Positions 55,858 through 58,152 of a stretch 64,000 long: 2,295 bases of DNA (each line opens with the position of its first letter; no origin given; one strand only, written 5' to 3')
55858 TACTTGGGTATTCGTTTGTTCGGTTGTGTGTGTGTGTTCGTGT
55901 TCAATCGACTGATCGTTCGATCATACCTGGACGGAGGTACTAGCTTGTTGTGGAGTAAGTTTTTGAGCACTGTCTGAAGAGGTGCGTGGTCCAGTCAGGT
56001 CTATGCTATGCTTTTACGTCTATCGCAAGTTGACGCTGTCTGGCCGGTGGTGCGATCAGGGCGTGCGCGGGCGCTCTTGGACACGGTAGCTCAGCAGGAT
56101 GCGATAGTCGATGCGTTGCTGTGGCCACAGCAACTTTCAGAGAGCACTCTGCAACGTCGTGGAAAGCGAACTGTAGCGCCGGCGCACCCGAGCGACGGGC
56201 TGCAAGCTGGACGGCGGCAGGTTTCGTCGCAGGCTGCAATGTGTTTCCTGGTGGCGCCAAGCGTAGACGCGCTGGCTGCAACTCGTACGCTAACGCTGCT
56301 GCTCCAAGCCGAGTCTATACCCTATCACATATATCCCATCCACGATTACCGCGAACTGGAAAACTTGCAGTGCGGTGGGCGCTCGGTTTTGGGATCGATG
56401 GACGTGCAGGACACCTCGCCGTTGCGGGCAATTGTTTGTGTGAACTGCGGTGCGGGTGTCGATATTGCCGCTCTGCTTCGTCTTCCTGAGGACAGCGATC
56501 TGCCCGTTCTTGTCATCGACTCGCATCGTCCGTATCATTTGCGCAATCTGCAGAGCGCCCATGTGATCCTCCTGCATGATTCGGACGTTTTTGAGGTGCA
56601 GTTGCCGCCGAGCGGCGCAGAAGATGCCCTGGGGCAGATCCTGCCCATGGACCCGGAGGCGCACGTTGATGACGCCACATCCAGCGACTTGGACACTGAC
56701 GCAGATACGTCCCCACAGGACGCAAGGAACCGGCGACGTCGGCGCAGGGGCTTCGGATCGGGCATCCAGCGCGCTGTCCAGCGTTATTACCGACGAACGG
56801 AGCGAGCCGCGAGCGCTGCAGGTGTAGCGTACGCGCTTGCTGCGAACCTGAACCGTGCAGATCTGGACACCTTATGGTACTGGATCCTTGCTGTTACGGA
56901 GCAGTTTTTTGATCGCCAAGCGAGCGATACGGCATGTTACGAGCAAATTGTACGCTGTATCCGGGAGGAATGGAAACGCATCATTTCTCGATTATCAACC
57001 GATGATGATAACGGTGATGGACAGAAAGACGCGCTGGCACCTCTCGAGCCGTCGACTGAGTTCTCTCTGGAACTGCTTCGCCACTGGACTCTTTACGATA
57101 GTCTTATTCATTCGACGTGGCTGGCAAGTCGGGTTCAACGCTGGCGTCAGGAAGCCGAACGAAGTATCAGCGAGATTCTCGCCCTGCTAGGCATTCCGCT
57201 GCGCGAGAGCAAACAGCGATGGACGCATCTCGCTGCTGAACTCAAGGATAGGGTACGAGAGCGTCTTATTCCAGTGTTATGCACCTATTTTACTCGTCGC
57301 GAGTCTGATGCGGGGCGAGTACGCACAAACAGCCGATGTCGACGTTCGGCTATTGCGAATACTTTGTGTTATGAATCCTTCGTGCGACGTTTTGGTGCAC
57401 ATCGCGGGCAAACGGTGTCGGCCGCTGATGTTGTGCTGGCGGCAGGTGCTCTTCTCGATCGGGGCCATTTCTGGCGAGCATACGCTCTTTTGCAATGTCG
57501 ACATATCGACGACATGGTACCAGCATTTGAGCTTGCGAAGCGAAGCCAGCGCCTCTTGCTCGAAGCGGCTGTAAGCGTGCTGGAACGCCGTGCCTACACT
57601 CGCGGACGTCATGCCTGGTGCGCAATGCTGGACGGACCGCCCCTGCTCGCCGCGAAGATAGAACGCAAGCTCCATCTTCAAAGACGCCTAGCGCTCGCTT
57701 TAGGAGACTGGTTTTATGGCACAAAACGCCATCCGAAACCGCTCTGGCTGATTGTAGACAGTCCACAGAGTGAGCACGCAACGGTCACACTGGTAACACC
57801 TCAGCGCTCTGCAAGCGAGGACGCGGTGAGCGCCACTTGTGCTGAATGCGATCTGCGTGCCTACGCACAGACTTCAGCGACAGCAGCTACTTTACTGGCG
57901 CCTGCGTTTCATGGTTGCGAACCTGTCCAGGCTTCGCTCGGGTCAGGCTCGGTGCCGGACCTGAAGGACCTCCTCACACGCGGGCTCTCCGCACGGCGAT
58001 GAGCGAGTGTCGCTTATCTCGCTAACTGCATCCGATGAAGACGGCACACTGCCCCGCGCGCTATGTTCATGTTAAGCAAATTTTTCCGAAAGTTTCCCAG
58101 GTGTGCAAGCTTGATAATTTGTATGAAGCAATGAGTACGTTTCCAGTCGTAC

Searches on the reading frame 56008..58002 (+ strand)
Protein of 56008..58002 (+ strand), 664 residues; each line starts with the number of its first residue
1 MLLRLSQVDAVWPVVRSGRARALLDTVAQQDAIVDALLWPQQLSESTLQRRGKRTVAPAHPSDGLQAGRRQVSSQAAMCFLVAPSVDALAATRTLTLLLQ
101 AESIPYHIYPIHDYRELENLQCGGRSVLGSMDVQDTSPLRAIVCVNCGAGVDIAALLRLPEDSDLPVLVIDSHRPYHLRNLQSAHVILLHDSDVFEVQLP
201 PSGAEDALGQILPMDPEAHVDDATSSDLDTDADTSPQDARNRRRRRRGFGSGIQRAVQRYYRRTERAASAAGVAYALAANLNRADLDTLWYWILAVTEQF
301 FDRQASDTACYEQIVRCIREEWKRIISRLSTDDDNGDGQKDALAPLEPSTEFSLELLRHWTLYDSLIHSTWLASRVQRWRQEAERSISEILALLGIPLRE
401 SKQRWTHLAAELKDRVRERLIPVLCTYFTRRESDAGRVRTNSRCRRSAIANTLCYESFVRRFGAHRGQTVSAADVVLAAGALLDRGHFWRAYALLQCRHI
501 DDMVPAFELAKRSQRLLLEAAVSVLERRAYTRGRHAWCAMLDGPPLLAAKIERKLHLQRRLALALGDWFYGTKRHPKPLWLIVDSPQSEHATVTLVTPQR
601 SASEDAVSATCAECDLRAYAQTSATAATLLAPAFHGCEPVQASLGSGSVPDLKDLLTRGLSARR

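Call 6: find_encoding_contigs(protein=window:56008-58002:+, flank=10000, max_places=10)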
Protein window:56008-58002:+ (664 aa): 8 contigs read that carry it; 6 places shown.
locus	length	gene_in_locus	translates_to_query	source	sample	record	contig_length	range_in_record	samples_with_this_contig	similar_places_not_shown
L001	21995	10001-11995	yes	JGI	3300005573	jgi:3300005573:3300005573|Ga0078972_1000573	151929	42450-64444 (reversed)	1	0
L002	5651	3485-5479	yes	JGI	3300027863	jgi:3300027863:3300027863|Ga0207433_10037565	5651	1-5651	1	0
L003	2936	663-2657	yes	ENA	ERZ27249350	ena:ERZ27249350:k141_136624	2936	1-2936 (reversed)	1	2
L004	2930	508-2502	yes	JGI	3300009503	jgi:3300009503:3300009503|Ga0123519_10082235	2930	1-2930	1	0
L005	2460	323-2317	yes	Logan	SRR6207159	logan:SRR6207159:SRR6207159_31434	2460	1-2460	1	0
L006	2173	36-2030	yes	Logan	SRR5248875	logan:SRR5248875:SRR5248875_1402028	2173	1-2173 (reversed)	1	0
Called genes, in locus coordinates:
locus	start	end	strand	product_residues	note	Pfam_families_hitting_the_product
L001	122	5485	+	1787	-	PF03714:PUD (weak), PF02922:CBM_48, PF00128:Alpha-amylase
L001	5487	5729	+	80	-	-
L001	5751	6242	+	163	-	-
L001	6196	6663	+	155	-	-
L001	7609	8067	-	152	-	-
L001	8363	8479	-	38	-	-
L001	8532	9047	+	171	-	-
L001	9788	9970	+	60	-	-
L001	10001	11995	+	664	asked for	PF02724:CDC45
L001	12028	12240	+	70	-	-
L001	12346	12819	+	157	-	-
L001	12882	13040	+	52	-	-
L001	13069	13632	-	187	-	-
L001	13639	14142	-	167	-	-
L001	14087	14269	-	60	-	-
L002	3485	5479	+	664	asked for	PF02724:CDC45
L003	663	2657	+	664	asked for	PF02724:CDC45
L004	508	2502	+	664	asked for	PF02724:CDC45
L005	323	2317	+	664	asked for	PF02724:CDC45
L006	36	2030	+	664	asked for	PF02724:CDC45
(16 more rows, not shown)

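Call 7: search_protein_families(library=pfam, proteins=[window:56008-58002:+])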
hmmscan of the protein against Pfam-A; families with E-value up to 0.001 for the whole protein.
window:56008-58002:+ (664 aa): 1 family
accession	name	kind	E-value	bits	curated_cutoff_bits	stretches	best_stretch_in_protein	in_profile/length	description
PF02724.19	CDC45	-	3.8e-75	253.9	34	2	79-486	2-419/624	CDC45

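Call 11: list_cluster_members(proteins=[window:56008-58002:+, window:60549-61916:-, window:51302-51670:-])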
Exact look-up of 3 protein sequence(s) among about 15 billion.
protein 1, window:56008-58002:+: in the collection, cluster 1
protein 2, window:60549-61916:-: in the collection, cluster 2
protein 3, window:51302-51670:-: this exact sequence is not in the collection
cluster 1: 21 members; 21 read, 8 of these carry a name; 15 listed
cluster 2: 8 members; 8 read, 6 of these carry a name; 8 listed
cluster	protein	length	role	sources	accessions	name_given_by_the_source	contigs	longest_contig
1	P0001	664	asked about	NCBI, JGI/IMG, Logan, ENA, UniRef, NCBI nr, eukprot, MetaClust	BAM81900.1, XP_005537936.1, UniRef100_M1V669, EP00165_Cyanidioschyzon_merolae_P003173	similar to cell division control protein cdc45 [Cyanidioschyzon merolae strain 10D] | Similar to cell division control protein cdc45 n=1 Tax=Cyanidioschyzon merolae (strain ... | XP_005537936.1 similar to cell division control protein cdc45 [Cyanidioschyzon merolae ...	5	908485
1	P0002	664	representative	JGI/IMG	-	-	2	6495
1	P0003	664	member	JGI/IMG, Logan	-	hypothetical protein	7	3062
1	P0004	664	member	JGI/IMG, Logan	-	hypothetical protein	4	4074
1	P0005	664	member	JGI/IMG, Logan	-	hypothetical protein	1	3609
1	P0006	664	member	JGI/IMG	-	hypothetical protein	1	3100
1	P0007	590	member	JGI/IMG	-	hypothetical protein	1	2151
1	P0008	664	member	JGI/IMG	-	hypothetical protein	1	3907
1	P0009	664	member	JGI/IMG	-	hypothetical protein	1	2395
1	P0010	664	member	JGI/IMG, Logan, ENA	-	-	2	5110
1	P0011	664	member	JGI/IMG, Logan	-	-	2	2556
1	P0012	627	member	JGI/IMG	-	-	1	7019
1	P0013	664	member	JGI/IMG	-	-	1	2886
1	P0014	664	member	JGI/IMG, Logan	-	-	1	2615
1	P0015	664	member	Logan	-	-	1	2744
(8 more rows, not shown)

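Call 34: find_homologous_proteins(query=window:56008-58002:+, max_evalue=1e-30)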
Query window:56008-58002:+ (664 aa): 13 proteins with E <= 1e-30 among 8000 candidates.
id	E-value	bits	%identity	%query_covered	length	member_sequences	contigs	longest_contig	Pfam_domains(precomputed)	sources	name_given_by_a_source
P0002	0.0e+0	1484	100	100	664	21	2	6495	PF02724.20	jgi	-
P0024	7.6e-229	779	57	98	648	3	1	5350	PF02724.20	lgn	-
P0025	6.0e-226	770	57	98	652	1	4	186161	PF02724.20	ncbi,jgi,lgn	jgi:cell division control protein 45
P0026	6.5e-122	426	59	50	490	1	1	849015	PF02724.20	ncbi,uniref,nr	ncbi:DNA replication initiation factor cdc45 [Cyanidiococcus yangmingshanensis]|uniref:DNA replicati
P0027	5.6e-86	307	38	79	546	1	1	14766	PF02724.20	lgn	-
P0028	2.3e-52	196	30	42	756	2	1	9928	PF02724.20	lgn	-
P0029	4.3e-49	185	29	50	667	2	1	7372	PF02724.20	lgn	-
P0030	3.1e-46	176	29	65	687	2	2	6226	PF02724.20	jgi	jgi:cell division control protein 45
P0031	1.6e-45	174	30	42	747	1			PF02724.20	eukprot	eukprot:TRINITY_DN3042_c0_g1_i1.p1 TRINITY_DN3042_c0_g1~~TRINITY_DN3042_c0_g1_i1.p1 ORF type:complet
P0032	9.1e-44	168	31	42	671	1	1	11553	PF02724.20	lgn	-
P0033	5.7e-43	165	32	41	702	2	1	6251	PF02724.20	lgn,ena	-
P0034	1.5e-42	164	32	41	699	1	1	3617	PF02724.20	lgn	-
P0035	5.8e-39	152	32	41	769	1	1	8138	PF02724.20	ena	-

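Call 35: find_encoding_contigs(protein=P0025, flank=10000, max_places=4)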
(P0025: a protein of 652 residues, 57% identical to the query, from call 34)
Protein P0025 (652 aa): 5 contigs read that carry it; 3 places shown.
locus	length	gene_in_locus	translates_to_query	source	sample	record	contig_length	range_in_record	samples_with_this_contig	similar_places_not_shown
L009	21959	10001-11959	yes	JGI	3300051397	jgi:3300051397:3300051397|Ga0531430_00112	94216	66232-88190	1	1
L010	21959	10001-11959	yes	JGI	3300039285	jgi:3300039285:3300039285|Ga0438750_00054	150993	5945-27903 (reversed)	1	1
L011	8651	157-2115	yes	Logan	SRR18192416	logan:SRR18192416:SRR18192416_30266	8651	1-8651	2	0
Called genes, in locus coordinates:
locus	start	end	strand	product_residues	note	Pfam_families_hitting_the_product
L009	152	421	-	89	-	-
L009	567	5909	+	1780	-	PF03714:PUD (weak), PF02922:CBM_48, PF00128:Alpha-amylase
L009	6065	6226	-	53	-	-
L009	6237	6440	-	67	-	-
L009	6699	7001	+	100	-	-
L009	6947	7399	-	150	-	PF00444:Ribosomal_L36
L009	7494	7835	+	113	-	-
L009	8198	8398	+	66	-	-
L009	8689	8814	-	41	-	-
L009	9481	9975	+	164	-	-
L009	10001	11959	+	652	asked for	PF02724:CDC45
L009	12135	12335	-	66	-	-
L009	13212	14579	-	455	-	PF00009:GTP_EFTU, PF03144:GTP_EFTU_D2, PF09173:eIF2_C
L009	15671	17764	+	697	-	PF09258:Glyco_transf_64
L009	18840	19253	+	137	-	PF01016:Ribosomal_L27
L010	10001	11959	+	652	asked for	PF02724:CDC45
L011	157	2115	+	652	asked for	PF02724:CDC45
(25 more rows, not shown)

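Call 36: find_encoding_contigs(protein=P0026, flank=10000, max_places=3)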
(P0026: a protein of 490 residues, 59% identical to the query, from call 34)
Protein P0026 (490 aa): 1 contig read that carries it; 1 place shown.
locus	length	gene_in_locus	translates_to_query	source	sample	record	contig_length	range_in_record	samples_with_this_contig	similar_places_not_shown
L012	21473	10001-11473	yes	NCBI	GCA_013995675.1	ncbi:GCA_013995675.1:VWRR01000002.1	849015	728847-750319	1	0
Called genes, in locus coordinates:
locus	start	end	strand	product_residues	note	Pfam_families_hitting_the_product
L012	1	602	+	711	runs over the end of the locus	PF00595:PDZ (weak), PF17820:PDZ_6, PF03572:Peptidase_S41, PF28547:CHD_PDZ-protease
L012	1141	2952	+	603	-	PF03714:PUD (weak)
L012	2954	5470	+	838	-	PF03714:PUD (weak), PF02922:CBM_48, PF00128:Alpha-amylase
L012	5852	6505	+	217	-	-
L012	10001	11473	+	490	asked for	PF02724:CDC45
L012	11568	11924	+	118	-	-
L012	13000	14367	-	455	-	PF00009:GTP_EFTU, PF03144:GTP_EFTU_D2, PF09173:eIF2_C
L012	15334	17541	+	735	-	PF09258:Glyco_transf_64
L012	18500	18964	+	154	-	PF01016:Ribosomal_L27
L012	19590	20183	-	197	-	-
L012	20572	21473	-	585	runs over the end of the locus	-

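Call 37: find_encoding_contigs(protein=P0002, flank=10000, max_places=4)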
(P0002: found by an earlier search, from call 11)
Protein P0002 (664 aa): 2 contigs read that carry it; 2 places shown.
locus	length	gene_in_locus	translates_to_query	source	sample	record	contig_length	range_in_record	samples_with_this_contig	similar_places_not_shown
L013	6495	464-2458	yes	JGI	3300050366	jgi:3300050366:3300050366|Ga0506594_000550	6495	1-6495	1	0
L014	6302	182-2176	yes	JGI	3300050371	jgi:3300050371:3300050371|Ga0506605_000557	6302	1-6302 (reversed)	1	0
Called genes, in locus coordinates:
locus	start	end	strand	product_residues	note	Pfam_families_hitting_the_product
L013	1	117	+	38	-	?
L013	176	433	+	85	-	-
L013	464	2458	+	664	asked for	PF02724:CDC45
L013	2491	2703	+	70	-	-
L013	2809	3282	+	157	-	-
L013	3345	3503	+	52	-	-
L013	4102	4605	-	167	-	-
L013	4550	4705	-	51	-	-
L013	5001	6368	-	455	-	PF00009:GTP_EFTU, PF03144:GTP_EFTU_D2, PF09173:eIF2_C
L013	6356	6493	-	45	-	?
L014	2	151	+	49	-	?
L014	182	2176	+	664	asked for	PF02724:CDC45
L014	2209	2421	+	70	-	-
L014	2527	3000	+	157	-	-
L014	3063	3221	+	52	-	-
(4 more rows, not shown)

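Call 65: find_encoding_contigs(protein=P0027, flank=6000, max_places=2)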
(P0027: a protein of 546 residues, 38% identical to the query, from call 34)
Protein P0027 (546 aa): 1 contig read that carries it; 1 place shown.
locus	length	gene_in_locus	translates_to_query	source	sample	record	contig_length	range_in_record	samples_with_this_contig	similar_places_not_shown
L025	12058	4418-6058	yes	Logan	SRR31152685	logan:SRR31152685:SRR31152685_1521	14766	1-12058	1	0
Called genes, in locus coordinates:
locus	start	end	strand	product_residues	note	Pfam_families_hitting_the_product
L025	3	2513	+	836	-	?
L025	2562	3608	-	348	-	PF05625:PAXNEB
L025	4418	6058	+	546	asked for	PF02724:CDC45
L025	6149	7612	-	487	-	PF00009:GTP_EFTU, PF03144:GTP_EFTU_D2, PF09173:eIF2_C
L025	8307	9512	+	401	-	PF08557:Lipid_DES (weak), PF00487:FA_desaturase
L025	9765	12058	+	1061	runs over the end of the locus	PF00133:tRNA-synt_1, PF09334:tRNA-synt_1g, PF08264:Anticodon_1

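Call 66: find_encoding_contigs(protein=P0024, flank=6000, max_places=2)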
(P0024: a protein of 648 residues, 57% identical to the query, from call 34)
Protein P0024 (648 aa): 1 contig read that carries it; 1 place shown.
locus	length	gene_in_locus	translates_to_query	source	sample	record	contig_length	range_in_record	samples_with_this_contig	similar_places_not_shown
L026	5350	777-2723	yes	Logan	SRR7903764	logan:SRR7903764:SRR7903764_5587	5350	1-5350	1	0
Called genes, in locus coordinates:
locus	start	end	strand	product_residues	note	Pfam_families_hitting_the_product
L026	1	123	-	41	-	?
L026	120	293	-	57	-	-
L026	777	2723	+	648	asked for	PF02724:CDC45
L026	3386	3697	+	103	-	-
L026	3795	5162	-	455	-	PF00009:GTP_EFTU, PF03144:GTP_EFTU_D2, PF09173:eIF2_C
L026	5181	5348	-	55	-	?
